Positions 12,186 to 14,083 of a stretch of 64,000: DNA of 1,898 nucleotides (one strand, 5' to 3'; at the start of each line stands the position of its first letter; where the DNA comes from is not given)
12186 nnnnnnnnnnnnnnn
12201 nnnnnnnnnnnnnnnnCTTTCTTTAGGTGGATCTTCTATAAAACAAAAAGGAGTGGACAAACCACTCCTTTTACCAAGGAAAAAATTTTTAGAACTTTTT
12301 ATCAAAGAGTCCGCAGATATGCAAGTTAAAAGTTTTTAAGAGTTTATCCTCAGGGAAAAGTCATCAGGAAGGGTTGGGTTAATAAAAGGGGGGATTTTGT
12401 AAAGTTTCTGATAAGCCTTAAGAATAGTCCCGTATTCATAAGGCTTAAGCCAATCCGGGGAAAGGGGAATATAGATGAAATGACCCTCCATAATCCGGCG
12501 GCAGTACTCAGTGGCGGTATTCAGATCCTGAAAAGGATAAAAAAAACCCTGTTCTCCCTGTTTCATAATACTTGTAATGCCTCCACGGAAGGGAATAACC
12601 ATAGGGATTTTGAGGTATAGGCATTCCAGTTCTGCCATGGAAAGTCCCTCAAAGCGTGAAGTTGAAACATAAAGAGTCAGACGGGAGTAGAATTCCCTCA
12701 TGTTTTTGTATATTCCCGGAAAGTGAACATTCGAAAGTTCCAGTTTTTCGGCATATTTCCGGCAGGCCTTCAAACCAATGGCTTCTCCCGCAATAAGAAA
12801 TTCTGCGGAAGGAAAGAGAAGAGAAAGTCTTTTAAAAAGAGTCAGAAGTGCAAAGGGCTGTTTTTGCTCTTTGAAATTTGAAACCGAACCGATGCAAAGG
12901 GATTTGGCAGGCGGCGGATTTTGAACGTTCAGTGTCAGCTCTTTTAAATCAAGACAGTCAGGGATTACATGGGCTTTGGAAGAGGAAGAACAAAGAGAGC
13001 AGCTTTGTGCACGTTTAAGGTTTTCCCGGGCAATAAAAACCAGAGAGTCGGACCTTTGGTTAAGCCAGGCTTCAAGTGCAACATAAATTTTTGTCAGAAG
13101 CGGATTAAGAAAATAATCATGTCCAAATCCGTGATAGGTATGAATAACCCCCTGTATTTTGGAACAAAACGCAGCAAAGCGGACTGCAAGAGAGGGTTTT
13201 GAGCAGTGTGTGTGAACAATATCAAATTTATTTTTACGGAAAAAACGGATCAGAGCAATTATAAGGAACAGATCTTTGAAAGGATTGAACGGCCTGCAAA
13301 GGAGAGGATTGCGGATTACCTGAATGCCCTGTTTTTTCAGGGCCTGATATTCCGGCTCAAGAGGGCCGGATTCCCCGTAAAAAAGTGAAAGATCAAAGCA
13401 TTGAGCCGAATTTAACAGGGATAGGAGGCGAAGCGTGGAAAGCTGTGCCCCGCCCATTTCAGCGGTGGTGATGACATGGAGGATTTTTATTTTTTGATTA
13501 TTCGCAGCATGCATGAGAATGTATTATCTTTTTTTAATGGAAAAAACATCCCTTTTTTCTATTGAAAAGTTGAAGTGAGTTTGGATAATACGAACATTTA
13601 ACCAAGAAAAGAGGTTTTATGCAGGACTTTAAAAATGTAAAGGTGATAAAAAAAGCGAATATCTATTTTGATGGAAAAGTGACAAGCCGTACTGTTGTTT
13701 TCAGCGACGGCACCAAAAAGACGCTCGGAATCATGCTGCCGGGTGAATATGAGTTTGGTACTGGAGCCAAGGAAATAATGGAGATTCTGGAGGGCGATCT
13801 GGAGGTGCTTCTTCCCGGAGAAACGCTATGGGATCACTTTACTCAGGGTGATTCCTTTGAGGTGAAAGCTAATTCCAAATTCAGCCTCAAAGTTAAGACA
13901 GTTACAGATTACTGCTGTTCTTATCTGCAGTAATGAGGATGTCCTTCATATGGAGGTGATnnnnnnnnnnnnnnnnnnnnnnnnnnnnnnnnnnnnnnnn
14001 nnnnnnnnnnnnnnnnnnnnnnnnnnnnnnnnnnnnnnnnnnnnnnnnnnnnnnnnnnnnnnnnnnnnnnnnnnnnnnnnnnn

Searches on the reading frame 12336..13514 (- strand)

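Call 4: search_protein_families(library=pfam, proteins=[window:12336-13514:-], max_evalue=0.01)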
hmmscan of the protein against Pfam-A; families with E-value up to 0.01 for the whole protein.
window:12336-13514:- (392 aa): 5 families
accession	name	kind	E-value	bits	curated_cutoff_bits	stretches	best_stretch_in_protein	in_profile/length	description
PF00534.26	Glycos_transf_1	-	3.1e-17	63.1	26.4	1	198-343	8-157/172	Glycosyl transferases group 1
PF13439.12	Glyco_transf_4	-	3.8e-15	56.8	28.5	1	20-191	1-169/170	Glycosyltransferase Family 4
PF13692.12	Glyco_trans_1_4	-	2.3e-13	51.1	27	1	208-342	4-140/142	Glycosyl transferases group 1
PF13579.12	Glyco_trans_4_4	-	1.1e-10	42.5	29.7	1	21-164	1-137/158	Glycosyl transferase 4-like domain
PF13477.12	Glyco_trans_4_2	-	1.4e-06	29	23.4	1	58-160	39-137/139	Glycosyl transferase 4-like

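Call 5: search_protein_families(library=ncbifam, proteins=[window:12336-13514:-], max_evalue=0.01)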
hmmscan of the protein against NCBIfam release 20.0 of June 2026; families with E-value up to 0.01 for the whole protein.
window:12336-13514:- (392 aa): 11 families
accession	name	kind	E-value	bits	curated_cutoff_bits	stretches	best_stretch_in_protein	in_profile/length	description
TIGR03999.1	thiol_BshA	equivalog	9.3e-16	57.7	273.7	1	78-372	66-370/375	N-acetyl-alpha-D-glucosaminyl L-malate synthase BshA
TIGR03088.1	stp2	hypoth_equivalog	1.5e-12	47.3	409.05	1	77-335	62-329/374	TIGR03088 family PEP-CTERM/XrtA system glycosyltransferase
NF011726.0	PRK15179.1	equivalog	1.7e-08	33.2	733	1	207-331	519-644/694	Vi polysaccharide biosynthesis protein TviE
NF012034.0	PRK15490.1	equivalog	4e-07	28.8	813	1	206-327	399-521/578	Vi polysaccharide biosynthesis glycosyltransferase TviE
NF007396.0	PRK09922.1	equivalog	4.8e-07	29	385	1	170-348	149-330/361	lipopolysaccharide 1,6-galactosyltransferase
NF047881.1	glyco_SdgB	exception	3e-06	26.2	800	1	205-342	321-460/496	serine-aspartate repeat adhesin O-glycosyltransferase SdgB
NF038229.1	Glyco4_Geo_Pelo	equivalog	3.2e-06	26.4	400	1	172-327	126-286/338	GPMC system family 4 glycosyltransferase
NF047880.1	glyco_SdgA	exception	8.4e-06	24.6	800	1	208-342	318-454/488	serine-aspartate repeat adhesin O-glycosyltransferase SdgA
NF050063.1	ProtGlycPglJ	equivalog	9.4e-06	25.1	500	1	151-343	141-331/363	N-acetylgalactosamine-N,N'-diacetylbacillosaminyl-diphospho-undecaprenol 4-alpha-N-acetylgalactosaminyltransferase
NF050056.1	ProtGlycPglH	equivalog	3e-05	23.3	600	1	214-342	188-317/354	GalNAc-alpha-(1->4)-GalNAc-alpha-(1->3)-diNAcBac-PP-undecaprenol alpha-1,4-N-acetyl-D-galactosaminyltransferase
NF041876.1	EPS_EpsE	equivalog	0.0002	20.7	400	1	177-339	184-356/389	exopolysaccharide biosynthesis GT4 family glycosyltransferase EpsE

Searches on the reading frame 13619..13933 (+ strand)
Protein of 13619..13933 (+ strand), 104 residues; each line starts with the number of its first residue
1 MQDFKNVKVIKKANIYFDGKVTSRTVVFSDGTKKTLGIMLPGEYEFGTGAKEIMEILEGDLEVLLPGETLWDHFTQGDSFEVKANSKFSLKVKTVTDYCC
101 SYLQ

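Call 69: search_protein_families(library=pfam, proteins=[window:13619-13933:+], max_evalue=0.001)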
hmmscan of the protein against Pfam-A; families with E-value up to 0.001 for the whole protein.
window:13619-13933:+ (104 aa): 1 family
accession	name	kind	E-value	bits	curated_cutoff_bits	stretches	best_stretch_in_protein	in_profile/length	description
PF06865.17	Ppnp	-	4.8e-41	139.5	25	1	11-102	1-92/92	Pyrimidine/purine nucleoside phosphorylase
